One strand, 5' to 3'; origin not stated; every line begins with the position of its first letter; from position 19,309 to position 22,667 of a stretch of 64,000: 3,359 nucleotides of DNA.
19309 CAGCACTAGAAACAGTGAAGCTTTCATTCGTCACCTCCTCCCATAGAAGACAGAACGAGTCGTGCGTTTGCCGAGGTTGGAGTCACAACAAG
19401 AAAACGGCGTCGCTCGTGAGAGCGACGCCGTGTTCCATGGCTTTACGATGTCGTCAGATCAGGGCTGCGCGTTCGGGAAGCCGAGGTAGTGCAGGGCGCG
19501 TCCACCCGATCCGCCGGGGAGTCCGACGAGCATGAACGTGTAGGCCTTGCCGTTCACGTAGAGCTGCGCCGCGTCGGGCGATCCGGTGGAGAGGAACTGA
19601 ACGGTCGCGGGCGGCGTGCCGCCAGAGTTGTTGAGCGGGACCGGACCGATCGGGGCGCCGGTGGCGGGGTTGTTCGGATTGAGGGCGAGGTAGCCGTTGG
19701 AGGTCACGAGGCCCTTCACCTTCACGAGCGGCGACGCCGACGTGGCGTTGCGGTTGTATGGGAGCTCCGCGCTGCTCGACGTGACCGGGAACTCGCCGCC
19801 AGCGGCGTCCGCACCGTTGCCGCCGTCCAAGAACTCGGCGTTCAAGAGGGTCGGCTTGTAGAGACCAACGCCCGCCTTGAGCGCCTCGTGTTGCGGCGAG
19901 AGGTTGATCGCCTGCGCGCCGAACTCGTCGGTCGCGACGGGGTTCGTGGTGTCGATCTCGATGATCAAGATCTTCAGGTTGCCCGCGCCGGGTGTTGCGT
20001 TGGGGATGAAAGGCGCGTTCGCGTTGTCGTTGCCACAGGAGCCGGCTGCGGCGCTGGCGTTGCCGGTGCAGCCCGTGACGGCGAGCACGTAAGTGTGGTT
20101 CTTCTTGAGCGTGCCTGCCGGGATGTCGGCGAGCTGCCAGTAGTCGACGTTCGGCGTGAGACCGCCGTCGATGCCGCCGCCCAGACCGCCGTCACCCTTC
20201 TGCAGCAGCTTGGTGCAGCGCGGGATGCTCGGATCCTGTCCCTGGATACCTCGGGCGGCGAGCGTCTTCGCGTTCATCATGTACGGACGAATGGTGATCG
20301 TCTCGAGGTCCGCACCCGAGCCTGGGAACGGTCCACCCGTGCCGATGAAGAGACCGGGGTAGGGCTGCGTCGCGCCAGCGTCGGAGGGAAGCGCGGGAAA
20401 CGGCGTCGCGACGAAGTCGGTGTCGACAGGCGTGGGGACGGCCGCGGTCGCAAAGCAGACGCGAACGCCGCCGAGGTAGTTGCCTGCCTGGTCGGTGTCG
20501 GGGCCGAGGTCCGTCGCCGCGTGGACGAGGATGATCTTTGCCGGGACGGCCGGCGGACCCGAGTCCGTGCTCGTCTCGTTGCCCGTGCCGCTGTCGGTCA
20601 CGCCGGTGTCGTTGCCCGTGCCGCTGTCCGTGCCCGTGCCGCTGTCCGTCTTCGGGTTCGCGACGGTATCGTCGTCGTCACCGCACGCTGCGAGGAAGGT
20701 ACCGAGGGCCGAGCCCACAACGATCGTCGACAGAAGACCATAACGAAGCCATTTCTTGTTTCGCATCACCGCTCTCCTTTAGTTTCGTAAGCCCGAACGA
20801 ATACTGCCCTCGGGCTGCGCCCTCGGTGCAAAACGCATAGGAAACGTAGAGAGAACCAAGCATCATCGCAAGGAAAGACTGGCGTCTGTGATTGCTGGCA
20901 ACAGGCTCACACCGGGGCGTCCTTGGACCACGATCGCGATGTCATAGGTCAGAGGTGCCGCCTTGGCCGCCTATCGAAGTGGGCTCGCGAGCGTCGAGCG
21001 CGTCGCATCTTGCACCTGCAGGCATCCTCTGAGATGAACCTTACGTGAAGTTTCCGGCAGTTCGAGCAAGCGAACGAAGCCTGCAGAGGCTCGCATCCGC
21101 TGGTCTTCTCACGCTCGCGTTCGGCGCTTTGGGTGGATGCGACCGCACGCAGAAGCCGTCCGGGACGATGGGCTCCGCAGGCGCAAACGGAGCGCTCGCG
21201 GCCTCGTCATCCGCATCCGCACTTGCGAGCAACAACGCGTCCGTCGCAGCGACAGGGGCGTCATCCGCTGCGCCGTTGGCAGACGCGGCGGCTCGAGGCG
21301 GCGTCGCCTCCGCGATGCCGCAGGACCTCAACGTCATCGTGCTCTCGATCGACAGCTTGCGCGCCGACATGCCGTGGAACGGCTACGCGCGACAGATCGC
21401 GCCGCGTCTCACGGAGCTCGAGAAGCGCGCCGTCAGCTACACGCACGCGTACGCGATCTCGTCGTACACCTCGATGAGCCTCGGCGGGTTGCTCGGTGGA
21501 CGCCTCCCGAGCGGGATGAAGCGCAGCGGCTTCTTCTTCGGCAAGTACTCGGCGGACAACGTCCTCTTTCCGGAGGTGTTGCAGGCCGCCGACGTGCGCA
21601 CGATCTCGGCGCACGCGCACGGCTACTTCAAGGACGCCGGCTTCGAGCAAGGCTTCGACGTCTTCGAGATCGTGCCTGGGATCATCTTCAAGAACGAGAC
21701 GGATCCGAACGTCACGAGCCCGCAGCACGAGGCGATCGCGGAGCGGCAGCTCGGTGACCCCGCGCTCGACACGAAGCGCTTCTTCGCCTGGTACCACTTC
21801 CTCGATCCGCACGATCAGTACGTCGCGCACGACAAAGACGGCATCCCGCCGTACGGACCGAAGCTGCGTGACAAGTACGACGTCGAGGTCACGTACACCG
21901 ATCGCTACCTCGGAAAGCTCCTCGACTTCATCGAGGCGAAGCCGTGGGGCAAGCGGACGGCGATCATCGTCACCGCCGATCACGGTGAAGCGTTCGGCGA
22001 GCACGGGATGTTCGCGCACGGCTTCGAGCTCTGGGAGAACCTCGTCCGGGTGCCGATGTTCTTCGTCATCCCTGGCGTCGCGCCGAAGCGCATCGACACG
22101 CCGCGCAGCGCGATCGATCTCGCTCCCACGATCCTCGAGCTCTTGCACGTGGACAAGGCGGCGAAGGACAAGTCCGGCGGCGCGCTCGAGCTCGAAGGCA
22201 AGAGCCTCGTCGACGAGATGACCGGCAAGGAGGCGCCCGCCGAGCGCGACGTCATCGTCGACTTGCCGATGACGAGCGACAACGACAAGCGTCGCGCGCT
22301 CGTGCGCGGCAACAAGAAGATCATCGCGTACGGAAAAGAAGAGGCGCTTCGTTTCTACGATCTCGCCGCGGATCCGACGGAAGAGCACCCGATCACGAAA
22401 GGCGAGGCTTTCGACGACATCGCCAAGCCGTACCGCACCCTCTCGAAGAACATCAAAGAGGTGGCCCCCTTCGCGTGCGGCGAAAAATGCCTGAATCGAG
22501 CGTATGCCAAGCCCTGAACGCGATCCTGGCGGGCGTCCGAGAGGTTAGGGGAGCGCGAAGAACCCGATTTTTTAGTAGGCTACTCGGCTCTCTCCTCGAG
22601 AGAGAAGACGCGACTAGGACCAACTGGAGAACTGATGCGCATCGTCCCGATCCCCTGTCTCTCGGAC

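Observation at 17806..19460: Low-GC island carrying a secreted trypsin-like protease, likely horizontal acquisition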

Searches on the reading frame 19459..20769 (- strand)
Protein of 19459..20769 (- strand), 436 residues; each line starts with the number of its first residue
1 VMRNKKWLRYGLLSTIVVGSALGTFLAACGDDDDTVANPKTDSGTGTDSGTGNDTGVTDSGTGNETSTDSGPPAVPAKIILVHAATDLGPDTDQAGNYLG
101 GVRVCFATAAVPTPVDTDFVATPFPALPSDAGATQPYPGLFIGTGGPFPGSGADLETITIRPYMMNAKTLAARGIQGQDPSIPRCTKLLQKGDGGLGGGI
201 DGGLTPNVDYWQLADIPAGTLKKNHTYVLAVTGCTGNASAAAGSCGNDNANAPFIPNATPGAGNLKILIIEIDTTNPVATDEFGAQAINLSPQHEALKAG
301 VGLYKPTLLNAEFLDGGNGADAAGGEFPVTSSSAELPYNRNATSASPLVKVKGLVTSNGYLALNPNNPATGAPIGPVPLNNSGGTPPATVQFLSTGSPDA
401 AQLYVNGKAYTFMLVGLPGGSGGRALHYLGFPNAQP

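Call 22: search_protein_families(library=pfam, proteins=[window:19459-20769:-], max_evalue=0.001)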
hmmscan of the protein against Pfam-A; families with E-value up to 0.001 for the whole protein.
window:19459-20769:- (436 aa): 0 families

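Call 24: list_cluster_members(proteins=[P0001, P0002, P0003, P0004, P0005, P0006, P0007, P0009, P0011, window:19459-20769:-])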
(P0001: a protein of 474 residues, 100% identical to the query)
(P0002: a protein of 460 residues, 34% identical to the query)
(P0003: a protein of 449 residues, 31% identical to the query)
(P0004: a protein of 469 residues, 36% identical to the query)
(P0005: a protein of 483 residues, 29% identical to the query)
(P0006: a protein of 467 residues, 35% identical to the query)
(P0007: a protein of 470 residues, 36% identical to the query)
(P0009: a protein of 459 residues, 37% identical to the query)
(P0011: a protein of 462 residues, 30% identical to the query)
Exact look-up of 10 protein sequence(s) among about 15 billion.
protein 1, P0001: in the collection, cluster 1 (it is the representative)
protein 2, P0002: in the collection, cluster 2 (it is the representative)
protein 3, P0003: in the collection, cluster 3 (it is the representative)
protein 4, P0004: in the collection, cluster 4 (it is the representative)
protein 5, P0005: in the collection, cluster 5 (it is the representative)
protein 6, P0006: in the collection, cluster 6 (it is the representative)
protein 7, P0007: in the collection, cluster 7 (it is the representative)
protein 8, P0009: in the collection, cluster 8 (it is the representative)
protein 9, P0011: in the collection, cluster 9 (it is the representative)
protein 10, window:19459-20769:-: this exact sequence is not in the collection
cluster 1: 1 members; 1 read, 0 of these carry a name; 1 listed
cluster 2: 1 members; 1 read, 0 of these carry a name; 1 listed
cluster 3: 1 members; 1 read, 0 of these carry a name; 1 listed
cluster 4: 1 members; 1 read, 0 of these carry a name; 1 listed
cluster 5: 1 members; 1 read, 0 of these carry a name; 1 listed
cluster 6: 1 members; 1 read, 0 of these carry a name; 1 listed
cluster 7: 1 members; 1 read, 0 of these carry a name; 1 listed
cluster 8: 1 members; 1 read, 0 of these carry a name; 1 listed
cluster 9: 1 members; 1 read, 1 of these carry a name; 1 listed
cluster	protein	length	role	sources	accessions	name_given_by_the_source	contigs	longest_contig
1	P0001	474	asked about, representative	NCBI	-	-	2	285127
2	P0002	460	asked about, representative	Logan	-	-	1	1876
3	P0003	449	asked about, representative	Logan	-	-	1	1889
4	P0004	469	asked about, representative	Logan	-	-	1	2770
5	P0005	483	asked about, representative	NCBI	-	-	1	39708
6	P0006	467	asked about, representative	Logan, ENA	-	-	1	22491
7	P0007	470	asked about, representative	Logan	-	-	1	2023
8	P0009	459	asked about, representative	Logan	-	-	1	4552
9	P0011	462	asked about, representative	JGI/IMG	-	hypothetical protein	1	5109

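Call 48: find_homologous_proteins(query=window:19459-20766:-, max_evalue=0.001)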
Query window:19459-20766:- (435 aa): 46 proteins with E <= 0.001 among 8000 candidates.
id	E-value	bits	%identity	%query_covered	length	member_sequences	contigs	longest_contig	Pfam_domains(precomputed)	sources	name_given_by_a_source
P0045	1.4e-152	528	61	100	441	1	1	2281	-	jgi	jgi:hypothetical protein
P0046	7.7e-151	522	63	96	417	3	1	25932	-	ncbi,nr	ncbi:MAG: hypothetical protein KF764_32090 [Labilithrix sp.]|nr:hypothetical protein [Labilithrix sp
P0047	4.0e-150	519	61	100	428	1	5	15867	-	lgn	-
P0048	1.5e-147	511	60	100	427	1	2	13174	-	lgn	-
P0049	1.0e-136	475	57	100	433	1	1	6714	-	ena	-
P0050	3.7e-123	431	53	99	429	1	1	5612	-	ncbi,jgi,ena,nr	ncbi:MAG TPA: hypothetical protein VM580_29540 [Labilithrix sp.]|nr:hypothetical protein [Labilithri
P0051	1.2e-122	429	53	97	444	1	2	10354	-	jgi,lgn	-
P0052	8.3e-109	383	50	99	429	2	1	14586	-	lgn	-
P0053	7.7e-104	367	50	99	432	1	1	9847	-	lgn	-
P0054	7.5e-102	360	47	99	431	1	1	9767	-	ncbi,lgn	-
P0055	4.9e-100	354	47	100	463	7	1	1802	-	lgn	-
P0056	1.7e-98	349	47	100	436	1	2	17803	-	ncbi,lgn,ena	-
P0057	2.6e-98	349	47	99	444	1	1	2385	-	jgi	jgi:hypothetical protein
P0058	1.1e-97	347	49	99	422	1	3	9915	-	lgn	-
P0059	1.2e-95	340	46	99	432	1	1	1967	-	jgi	jgi:hypothetical protein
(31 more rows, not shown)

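Call 49: find_encoding_contigs(protein=P0046, flank=10000, max_places=2)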
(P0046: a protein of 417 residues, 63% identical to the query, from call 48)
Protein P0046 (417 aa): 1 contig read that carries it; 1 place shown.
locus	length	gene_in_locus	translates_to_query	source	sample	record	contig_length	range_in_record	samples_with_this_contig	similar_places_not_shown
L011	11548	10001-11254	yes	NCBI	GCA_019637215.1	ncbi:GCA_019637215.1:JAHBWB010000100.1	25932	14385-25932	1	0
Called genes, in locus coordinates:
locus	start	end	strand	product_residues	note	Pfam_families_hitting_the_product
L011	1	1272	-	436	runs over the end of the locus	-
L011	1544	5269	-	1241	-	PF00133:tRNA-synt_1, PF09334:tRNA-synt_1g, PF08264:Anticodon_1, PF19302:DUF5915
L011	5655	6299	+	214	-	-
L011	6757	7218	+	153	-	-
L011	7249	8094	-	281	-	PF00753:Lactamase_B, PF12706:Lactamase_B_2 (weak), PF16123:HAGH_C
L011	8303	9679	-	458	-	PF00884:Sulfatase, PF16347:SGSH_C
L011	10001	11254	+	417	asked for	-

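Call 50: find_encoding_contigs(protein=P0047, flank=10000, max_places=2)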
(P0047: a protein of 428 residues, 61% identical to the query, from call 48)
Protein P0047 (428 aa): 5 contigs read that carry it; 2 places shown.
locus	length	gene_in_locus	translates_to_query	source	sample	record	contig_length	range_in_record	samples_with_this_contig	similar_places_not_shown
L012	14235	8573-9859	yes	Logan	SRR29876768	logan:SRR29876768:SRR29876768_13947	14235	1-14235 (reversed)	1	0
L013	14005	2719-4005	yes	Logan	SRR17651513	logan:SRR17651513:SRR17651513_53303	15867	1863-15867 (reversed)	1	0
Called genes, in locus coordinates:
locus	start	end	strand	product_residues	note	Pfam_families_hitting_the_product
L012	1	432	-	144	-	?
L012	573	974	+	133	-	PF04519:Bactofilin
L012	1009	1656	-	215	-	PF02245:Pur_DNA_glyco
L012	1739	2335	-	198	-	PF00691:OmpA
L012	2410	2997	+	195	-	-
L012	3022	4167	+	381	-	PF04339:FemAB_like, PF13480:Acetyltransf_6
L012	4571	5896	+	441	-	PF24681:Kelch_KLHDC2_KLHL20_DRC7 (faint), PF24981:Beta-prop_ATRN-LZTR1 (faint)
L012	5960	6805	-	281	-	PF00753:Lactamase_B, PF12706:Lactamase_B_2 (faint), PF16123:HAGH_C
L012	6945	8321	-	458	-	PF00884:Sulfatase, PF16347:SGSH_C (weak)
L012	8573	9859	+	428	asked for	-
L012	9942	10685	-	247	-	-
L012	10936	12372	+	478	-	PF03349:Toluene_X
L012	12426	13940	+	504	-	PF00561:Abhydrolase_1 (faint), PF00326:Peptidase_S9 (faint), PF12146:Hydrolase_4 (faint), PF12697:Abhydrolase_6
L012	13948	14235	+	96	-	?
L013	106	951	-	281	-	PF00753:Lactamase_B, PF12706:Lactamase_B_2 (faint), PF16123:HAGH_C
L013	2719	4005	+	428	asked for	-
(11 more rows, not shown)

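Call 51: find_encoding_contigs(protein=P0048, flank=10000, max_places=2)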
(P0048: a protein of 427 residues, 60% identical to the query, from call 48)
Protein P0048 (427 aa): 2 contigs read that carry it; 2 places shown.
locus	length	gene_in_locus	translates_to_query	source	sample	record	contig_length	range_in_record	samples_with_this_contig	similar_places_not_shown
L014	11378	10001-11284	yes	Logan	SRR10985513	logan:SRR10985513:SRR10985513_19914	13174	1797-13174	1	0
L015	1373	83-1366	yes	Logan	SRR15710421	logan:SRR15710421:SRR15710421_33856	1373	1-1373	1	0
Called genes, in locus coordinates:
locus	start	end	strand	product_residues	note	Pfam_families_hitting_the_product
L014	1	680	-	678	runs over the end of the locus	-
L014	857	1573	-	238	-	-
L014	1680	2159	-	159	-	PF00578:AhpC-TSA, PF08534:Redoxin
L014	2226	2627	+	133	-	PF04519:Bactofilin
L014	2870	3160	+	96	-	-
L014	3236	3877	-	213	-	PF02245:Pur_DNA_glyco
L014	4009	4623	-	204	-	PF00691:OmpA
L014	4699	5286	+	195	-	-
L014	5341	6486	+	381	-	PF04339:FemAB_like, PF13480:Acetyltransf_6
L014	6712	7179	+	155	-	-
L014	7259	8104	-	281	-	PF00753:Lactamase_B, PF12706:Lactamase_B_2 (weak), PF16123:HAGH_C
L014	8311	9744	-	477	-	PF00884:Sulfatase, PF16347:SGSH_C (weak)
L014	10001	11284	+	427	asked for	-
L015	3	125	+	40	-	?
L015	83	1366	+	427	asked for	-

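Call 57: find_encoding_contigs(protein=P0051, flank=10000, max_places=2)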
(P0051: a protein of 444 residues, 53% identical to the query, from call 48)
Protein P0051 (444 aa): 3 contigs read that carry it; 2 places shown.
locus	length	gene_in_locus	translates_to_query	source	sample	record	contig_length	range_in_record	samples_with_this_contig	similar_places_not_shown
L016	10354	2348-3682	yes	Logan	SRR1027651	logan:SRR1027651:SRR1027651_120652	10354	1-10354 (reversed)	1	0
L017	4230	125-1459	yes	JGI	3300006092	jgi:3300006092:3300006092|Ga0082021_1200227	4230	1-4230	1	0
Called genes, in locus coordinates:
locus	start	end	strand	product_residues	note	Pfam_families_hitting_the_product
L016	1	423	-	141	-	?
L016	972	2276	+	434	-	-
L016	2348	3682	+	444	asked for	-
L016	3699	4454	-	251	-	-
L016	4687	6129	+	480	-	PF03349:Toluene_X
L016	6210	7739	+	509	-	PF00326:Peptidase_S9 (faint), PF00561:Abhydrolase_1 (faint), PF01738:DLH (faint), PF12146:Hydrolase_4 (faint), PF12697:Abhydrolase_6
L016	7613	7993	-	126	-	-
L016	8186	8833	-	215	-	-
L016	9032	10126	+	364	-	PF16697:Yop-YscD_cpl (weak), PF00498:FHA (weak), PF00158:Sigma54_activat, PF14532:Sigma54_activ_2, PF25601:AAA_lid_14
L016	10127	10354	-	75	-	?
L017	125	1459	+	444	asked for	-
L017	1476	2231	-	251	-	-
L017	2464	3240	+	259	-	-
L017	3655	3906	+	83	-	-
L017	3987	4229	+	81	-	?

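Call 58: find_encoding_contigs(protein=P0052, flank=10000, max_places=2)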
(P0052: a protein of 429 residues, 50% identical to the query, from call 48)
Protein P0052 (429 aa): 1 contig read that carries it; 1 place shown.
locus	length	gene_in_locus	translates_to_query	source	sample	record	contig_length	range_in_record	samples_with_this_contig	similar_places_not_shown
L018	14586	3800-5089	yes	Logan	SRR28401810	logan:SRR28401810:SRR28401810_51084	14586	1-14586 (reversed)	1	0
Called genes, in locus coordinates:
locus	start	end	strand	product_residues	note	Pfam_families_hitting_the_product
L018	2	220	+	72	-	?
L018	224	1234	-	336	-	-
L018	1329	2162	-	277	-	PF00753:Lactamase_B, PF12706:Lactamase_B_2 (weak), PF16123:HAGH_C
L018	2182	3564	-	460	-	PF00884:Sulfatase, PF01663:Phosphodiest (faint), PF16347:SGSH_C (weak)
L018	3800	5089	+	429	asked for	-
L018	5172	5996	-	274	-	-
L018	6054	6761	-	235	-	-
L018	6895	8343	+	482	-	PF03349:Toluene_X, PF13505:OMP_b-brl (weak)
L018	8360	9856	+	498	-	PF00326:Peptidase_S9 (faint), PF00561:Abhydrolase_1 (faint), PF12146:Hydrolase_4 (faint), PF12697:Abhydrolase_6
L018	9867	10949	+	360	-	PF03706:LPG_synthase_TM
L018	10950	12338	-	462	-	PF13472:Lipase_GDSL_2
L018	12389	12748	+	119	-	-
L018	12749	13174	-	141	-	-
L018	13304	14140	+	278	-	PF00294:PfkB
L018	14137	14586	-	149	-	?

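Call 74: search_protein_families(library=padloc, proteins=[window:19459-20766:-], max_evalue=0.01)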
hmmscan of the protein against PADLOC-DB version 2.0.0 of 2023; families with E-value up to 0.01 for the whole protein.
window:19459-20766:- (435 aa): 0 families

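Call 75: search_protein_families(library=phrogs, proteins=[window:19459-20766:-], max_evalue=0.01)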
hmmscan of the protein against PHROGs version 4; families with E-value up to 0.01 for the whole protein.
window:19459-20766:- (435 aa): 0 families

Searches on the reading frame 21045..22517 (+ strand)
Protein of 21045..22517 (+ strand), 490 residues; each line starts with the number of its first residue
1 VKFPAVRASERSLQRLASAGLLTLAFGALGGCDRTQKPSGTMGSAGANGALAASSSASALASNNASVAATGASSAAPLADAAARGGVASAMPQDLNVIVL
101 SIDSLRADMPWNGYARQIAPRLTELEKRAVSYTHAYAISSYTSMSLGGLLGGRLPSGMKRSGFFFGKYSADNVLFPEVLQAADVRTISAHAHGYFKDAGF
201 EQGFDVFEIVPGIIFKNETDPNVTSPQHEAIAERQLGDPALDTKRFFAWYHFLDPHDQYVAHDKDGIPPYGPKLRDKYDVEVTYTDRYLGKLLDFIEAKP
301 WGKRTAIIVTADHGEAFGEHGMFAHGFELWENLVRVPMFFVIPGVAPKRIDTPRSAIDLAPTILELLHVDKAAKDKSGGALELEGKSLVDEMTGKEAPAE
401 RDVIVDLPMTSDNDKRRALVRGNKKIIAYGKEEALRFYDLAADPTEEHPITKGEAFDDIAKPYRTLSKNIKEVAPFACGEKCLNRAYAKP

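Call 22: search_protein_families(library=pfam, proteins=[window:21045-22517:+], max_evalue=0.001)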
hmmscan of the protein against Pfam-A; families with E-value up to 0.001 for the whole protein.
window:21045-22517:+ (490 aa): 3 families
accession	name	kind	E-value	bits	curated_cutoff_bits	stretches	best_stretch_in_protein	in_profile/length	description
PF00884.28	Sulfatase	-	7.7e-30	104.7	25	1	96-368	2-300/301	Sulfatase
PF16347.10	SGSH_C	-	7.1e-08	33.2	29.3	1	318-462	1-143/154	N-sulphoglucosamine sulphohydrolase, C-terminal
PF01663.27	Phosphodiest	-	4.8e-05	23.5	23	0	270-318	177-224/342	Type I phosphodiesterase / nucleotide pyrophosphatase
